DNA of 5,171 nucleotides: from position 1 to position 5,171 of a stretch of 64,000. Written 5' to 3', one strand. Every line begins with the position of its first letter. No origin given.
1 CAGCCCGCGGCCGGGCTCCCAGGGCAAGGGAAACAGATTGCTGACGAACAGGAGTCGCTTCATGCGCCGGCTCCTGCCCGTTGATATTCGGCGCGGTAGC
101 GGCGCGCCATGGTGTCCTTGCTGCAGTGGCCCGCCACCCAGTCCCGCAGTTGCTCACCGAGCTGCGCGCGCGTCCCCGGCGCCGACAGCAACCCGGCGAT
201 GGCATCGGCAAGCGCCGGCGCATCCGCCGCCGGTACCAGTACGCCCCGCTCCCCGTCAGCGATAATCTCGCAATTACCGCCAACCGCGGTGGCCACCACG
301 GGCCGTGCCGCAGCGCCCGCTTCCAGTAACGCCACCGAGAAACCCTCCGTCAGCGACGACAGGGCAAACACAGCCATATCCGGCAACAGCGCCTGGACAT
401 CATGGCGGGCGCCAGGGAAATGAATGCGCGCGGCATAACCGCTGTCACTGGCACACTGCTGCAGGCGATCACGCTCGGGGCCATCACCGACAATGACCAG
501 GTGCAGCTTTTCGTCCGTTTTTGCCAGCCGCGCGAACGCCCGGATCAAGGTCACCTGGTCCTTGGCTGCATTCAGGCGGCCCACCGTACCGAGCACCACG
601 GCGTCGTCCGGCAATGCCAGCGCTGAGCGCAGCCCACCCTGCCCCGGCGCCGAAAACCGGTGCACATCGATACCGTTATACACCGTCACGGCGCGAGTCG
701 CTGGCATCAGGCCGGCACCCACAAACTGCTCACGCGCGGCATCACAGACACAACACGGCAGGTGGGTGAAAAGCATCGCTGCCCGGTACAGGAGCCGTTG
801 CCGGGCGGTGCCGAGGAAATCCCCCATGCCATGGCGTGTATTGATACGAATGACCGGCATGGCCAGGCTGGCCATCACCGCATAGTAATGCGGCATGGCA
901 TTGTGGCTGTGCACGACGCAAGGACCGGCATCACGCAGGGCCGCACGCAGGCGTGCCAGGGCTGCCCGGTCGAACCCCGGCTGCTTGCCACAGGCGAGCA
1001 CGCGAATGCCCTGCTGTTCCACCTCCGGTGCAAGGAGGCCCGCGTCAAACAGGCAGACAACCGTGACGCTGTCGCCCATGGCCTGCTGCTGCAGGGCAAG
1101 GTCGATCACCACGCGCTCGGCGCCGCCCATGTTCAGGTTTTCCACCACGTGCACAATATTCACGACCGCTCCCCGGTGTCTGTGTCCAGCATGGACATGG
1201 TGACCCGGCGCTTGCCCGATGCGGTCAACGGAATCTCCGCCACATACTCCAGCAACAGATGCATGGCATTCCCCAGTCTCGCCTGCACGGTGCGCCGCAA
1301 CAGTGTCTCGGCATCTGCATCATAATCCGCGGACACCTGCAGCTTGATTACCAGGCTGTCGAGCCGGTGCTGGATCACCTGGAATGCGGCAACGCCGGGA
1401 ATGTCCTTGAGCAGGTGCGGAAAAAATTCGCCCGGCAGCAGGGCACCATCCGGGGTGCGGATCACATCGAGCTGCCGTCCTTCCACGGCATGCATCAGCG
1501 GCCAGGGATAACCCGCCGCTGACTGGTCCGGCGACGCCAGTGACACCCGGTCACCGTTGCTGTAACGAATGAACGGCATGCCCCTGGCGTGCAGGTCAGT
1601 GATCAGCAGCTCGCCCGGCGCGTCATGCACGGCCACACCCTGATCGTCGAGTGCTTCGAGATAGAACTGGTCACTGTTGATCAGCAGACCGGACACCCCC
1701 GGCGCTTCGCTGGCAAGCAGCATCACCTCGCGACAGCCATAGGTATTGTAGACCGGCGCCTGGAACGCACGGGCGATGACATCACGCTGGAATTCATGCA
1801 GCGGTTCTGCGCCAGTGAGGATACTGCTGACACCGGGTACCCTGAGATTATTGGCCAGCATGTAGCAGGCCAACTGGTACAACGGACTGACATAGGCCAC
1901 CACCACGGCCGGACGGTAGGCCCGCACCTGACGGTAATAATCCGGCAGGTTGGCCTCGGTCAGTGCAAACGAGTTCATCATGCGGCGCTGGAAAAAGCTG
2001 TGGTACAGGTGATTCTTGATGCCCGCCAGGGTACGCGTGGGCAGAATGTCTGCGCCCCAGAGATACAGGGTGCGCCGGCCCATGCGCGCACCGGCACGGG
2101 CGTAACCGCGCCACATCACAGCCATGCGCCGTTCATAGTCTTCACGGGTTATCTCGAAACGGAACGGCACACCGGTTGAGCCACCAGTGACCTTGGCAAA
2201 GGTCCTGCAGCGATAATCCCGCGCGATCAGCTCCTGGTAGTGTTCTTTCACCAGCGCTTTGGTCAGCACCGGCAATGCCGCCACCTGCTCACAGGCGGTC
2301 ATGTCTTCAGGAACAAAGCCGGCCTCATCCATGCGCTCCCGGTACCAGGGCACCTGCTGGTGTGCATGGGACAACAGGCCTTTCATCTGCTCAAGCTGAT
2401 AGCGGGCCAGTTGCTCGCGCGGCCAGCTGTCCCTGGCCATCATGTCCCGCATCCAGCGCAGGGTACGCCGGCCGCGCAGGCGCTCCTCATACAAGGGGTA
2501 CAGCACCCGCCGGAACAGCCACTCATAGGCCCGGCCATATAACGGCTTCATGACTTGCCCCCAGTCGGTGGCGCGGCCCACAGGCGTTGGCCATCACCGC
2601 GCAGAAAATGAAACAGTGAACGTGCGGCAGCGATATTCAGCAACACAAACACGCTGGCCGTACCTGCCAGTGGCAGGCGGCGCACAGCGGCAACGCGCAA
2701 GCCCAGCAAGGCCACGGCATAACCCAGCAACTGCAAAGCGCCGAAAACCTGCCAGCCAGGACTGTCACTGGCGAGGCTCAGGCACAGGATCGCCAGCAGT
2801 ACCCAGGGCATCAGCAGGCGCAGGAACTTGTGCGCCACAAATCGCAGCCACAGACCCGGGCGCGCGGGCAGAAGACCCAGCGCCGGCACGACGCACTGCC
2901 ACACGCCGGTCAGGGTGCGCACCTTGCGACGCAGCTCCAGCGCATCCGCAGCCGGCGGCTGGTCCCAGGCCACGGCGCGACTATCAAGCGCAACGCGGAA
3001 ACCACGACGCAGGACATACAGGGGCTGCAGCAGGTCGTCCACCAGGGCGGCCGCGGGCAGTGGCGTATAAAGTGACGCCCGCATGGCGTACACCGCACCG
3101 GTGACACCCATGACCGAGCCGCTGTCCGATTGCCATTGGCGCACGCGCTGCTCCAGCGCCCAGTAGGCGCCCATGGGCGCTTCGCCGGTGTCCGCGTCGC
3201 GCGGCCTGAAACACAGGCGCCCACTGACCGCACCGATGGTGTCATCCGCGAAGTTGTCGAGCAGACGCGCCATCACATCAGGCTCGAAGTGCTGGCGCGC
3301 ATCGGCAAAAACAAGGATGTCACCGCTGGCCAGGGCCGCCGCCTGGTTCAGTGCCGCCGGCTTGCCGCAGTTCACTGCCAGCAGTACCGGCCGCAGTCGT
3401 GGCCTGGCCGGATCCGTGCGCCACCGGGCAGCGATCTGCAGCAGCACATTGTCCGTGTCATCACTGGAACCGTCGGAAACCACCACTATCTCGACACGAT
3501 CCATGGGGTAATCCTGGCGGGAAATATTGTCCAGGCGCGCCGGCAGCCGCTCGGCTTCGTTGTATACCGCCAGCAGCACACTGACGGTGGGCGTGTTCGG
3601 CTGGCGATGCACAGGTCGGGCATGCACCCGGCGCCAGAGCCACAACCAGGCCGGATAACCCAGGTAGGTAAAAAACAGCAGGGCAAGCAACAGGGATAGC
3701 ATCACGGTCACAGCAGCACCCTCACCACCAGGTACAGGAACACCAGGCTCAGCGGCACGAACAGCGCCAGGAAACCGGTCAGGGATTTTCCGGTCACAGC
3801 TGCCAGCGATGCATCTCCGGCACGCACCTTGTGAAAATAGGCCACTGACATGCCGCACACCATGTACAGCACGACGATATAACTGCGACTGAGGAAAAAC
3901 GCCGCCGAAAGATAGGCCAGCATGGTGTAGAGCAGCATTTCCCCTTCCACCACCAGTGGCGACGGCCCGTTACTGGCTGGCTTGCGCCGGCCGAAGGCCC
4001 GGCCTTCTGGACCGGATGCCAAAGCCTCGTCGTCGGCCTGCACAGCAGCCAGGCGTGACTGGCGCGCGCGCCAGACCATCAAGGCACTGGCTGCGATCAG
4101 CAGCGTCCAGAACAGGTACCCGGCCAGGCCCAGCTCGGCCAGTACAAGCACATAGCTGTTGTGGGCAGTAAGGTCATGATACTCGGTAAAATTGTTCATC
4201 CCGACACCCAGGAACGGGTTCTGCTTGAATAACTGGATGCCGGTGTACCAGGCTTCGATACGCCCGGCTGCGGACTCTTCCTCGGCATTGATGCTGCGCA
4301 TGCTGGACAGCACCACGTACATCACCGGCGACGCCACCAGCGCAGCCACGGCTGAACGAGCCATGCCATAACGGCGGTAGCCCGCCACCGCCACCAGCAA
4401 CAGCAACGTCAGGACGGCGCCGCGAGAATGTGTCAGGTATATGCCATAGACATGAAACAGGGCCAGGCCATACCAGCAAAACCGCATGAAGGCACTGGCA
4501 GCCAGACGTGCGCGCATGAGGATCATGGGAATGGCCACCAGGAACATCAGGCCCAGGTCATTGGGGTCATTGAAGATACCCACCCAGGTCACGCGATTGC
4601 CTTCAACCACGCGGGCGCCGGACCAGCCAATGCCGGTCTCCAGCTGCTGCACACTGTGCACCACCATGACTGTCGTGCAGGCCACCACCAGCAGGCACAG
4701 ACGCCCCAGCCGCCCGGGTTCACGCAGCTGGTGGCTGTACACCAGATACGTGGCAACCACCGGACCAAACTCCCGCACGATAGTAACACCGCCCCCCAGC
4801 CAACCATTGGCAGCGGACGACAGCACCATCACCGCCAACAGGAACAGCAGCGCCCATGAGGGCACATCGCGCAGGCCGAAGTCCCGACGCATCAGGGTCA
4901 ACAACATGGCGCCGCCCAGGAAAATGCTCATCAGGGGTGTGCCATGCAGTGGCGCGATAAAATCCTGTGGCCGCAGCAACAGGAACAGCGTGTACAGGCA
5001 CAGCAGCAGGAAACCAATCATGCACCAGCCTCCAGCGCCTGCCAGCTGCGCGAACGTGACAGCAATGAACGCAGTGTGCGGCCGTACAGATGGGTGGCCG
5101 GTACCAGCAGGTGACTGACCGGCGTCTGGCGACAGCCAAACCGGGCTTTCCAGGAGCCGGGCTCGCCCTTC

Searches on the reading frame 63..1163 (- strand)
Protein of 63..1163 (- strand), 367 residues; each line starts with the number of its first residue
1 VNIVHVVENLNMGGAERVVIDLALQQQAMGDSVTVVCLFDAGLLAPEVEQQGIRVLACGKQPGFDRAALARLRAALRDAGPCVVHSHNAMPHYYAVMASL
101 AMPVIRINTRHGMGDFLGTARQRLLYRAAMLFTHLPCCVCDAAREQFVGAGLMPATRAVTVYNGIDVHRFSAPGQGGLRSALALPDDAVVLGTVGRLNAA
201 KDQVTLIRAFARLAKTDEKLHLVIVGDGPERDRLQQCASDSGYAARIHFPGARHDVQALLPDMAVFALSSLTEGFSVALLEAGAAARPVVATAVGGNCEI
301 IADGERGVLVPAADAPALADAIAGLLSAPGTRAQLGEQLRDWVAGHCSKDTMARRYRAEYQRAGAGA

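Call 28: search_protein_families(library=ncbifam, proteins=[window:63-1163:-], max_evalue=0.00001)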
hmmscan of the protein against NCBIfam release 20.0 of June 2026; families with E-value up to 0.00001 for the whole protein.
window:63-1163:- (367 aa): 31 families (the best 25 are shown)
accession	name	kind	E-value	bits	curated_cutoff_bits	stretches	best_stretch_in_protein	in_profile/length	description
TIGR03088.1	stp2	hypoth_equivalog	6.9e-70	236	409.05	1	2-362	3-372/374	TIGR03088 family PEP-CTERM/XrtA system glycosyltransferase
TIGR03999.1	thiol_BshA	equivalog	2.1e-30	105.9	273.7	1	83-362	87-372/375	N-acetyl-alpha-D-glucosaminyl L-malate synthase BshA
TIGR04063.1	stp3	hypoth_equivalog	3.5e-29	101.9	442.05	1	137-362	162-394/397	TIGR04063 family PEP-CTERM/XrtA system glycosyltransferase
NF041876.1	EPS_EpsE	equivalog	5.3e-29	101.6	400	1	161-353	191-386/389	exopolysaccharide biosynthesis GT4 family glycosyltransferase EpsE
TIGR03449.1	mycothiol_MshA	equivalog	9e-24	84.1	462.5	1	157-363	189-403/406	D-inositol-3-phosphate glycosyltransferase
NF047684.1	TeichurnBiosyTuaC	equivalog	1.2e-21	77.1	550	1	157-362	186-388/391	teichuronic acid biosynthesis protein TuaC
TIGR04047.1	MSMEG_0565_glyc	hypoth_equivalog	1.7e-19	70.1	259.85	1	21-361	20-372/373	MSMEG_0565 family glycosyltransferase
NF011726.0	PRK15179.1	equivalog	5.8e-19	67.9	733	1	154-354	480-685/694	Vi polysaccharide biosynthesis protein TviE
NF038011.1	PelF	equivalog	1.7e-17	63.7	100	1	147-360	272-489/489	GT4 family glycosyltransferase PelF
NF050063.1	ProtGlycPglJ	equivalog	1.7e-17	63.7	500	1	153-331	165-335/363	N-acetylgalactosamine-N,N'-diacetylbacillosaminyl-diphospho-undecaprenol 4-alpha-N-acetylgalactosaminyltransferase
TIGR02149.1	glgA_Coryne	subfamily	2.9e-17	62.9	302.4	1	138-361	150-388/391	glycogen synthase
NF050056.1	ProtGlycPglH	equivalog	1e-16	61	600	1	193-337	184-328/354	GalNAc-alpha-(1->4)-GalNAc-alpha-(1->3)-diNAcBac-PP-undecaprenol alpha-1,4-N-acetyl-D-galactosaminyltransferase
NF038229.1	Glyco4_Geo_Pelo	equivalog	1e-15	57.6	400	1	183-361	156-334/338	GPMC system family 4 glycosyltransferase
TIGR04157.1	glyco_rSAM_CFB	subfamily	1.8e-15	56.9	400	1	154-317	191-355/406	TIGR04157 family glycosyltransferase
TIGR04005.1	wcaL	equivalog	8.1e-15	54.6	537.6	1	122-324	169-366/406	colanic acid biosynthesis glycosyltransferase WcaL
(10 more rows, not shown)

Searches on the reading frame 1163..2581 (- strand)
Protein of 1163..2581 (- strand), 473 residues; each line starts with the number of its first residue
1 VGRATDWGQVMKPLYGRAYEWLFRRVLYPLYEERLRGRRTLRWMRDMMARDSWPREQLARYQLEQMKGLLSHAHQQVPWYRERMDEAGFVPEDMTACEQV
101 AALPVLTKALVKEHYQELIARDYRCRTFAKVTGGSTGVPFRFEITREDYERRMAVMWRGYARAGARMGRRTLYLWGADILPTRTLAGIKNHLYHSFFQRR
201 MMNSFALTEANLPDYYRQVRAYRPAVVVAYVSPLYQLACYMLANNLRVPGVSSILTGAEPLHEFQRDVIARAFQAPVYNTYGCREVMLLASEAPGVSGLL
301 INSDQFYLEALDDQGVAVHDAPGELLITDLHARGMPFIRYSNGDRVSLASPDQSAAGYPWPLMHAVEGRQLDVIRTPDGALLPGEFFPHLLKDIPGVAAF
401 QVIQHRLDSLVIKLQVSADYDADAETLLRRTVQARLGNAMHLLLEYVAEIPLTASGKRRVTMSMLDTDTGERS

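Call 28: search_protein_families(library=ncbifam, proteins=[window:1163-2581:-], max_evalue=0.00001)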
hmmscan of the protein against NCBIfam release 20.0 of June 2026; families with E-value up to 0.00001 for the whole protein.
window:1163-2581:- (473 aa): 7 families
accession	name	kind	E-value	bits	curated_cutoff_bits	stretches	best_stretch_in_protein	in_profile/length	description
NF045666.1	DVU1553_fam_AMP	equivalog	2.2e-33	115.7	300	1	50-369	15-330/331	DVU_1553 family AMP-dependent CoA ligase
NF041878.1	paak_haloarch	equivalog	5.5e-31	107.6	700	2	248-442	199-399/427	phenylacetate--CoA ligase PaaK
TIGR02155.1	PA_CoA_ligase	equivalog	8.2e-25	87.2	646.3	1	54-437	4-387/422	phenylacetate--CoA ligase PaaK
NF053551.1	FlxY_rubin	equivalog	5.9e-24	84.6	520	1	55-445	6-400/424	flexirubin biosynthesis putative acyl-CoA ligase FlxY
TIGR02304.1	aden_form_hyp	equivalog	4e-13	49.1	251.9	1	189-417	153-378/430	F390 synthetase-related protein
NF041217.1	BagE_FevW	exception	2.2e-12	46.7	800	1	252-438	195-380/424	bagremycin/ferroverdin synthetase BagE/FevW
TIGR03335.1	F390_ftsA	equivalog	4.1e-11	42.2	458.7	1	64-316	20-270/445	coenzyme F390 synthetase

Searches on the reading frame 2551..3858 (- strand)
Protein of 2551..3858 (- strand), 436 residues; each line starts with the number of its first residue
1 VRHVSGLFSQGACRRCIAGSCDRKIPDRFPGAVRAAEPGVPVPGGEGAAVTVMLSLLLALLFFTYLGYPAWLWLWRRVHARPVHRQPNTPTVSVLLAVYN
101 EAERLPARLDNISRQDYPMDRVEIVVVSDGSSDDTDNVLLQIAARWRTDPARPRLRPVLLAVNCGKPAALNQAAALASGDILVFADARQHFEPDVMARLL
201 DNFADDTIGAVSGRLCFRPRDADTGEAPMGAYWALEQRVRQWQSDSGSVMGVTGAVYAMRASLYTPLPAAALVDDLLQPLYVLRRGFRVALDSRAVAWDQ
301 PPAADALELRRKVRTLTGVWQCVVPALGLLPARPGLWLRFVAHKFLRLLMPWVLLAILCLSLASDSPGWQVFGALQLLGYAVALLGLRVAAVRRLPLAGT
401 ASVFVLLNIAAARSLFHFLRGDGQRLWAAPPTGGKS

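Call 28: search_protein_families(library=ncbifam, proteins=[window:2551-3858:-], max_evalue=0.00001)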
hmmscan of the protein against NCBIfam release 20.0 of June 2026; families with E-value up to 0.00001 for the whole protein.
window:2551-3858:- (436 aa): 15 families
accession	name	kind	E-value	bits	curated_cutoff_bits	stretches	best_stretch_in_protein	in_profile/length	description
TIGR03937.1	PgaC_IcaA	equivalog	1.5e-21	76.9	422.3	1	82-262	37-210/407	poly-beta-1,6-N-acetyl-D-glucosamine synthase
TIGR04242.1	nodulat_NodC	equivalog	2.2e-17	63.1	550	1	86-264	44-218/395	chitooligosaccharide synthase NodC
NF041875.1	EPS_EpsD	equivalog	9.8e-17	61.3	370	1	92-236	1-134/325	exopolysaccharide biosynthesis glycosyltransferase EpsD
TIGR03965.1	mycofact_glyco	equivalog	6.8e-13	48.3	280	1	78-218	63-194/467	mycofactocin biosynthesis glycosyltransferase MftF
NF007482.0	PRK10073.1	equivalog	2.5e-12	46.5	423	1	88-207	4-114/334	glycosyltransferase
TIGR03111.1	glyc2_xrt_Gpos1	hypoth_equivalog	2.1e-10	40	363.95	1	78-214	37-168/439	TIGR03111 family XrtG-associated glycosyltransferase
NF007986.1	PRK10714.1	equivalog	1.5e-09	37.4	529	1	91-206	7-117/316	undecaprenyl-phosphate 4-deoxy-4-formamido-L-arabinose transferase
TIGR04283.1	glyco_like_mftF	equivalog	1.5e-08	34.5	182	1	92-206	1-100/221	TIGR04283 family arsenosugar biosynthesis glycosyltransferase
NF047683.1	TeichurnBiosyTuaG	equivalog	2.9e-08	33.7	400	1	88-201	4-109/252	teichuronic acid biosynthesis protein TuaG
NF038299.1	EPS_HpsN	equivalog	5.6e-08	32.1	425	1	90-225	1-129/317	hormogonium polysaccharide biosynthesis glycosyltransferase HpsN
NF010496.0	PRK13915.1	equivalog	3.4e-07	29.6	262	1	85-211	26-151/307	glucosyl-3-phosphoglycerate synthase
TIGR03469.1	HpnB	hypoth_equivalog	5e-07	29.1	379.25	1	73-212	21-169/386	hopene-associated glycosyltransferase HpnB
NF047588.1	GlcsyltransPgfSStrep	equivalog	1.7e-06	27.5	500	1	92-213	3-119/308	glycosyltransferase PgfS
TIGR03472.1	HpnI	equivalog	1.9e-06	27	310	1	56-212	9-160/373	bacteriohopanetetrol glucosamine biosynthesis glycosyltransferase HpnI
NF045692.1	OglycostaseCruG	equivalog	3.8e-06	26.1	600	1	88-203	39-152/386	2'-O-glycosyltransferase CruG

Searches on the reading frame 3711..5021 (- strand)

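Call 28: search_protein_families(library=ncbifam, proteins=[window:3711-5021:-], max_evalue=0.00001)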
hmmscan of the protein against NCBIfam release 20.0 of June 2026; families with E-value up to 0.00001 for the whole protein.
window:3711-5021:- (437 aa): 3 families
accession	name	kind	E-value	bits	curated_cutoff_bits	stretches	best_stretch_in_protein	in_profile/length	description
TIGR03097.1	PEP_O_lig_1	hypoth_equivalog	1.4e-12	47.2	188.1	1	131-321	148-350/408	putative O-glycosylation ligase, exosortase A system-associated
NF058641.1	TfpM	equivalog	1.7e-10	40.5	600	1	190-322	177-318/421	O-linking oligosaccharyltransferase TfpM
NF037933.1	EpaQ_fam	subfamily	9.4e-08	31.7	100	1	152-317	157-329/377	EpaQ family protein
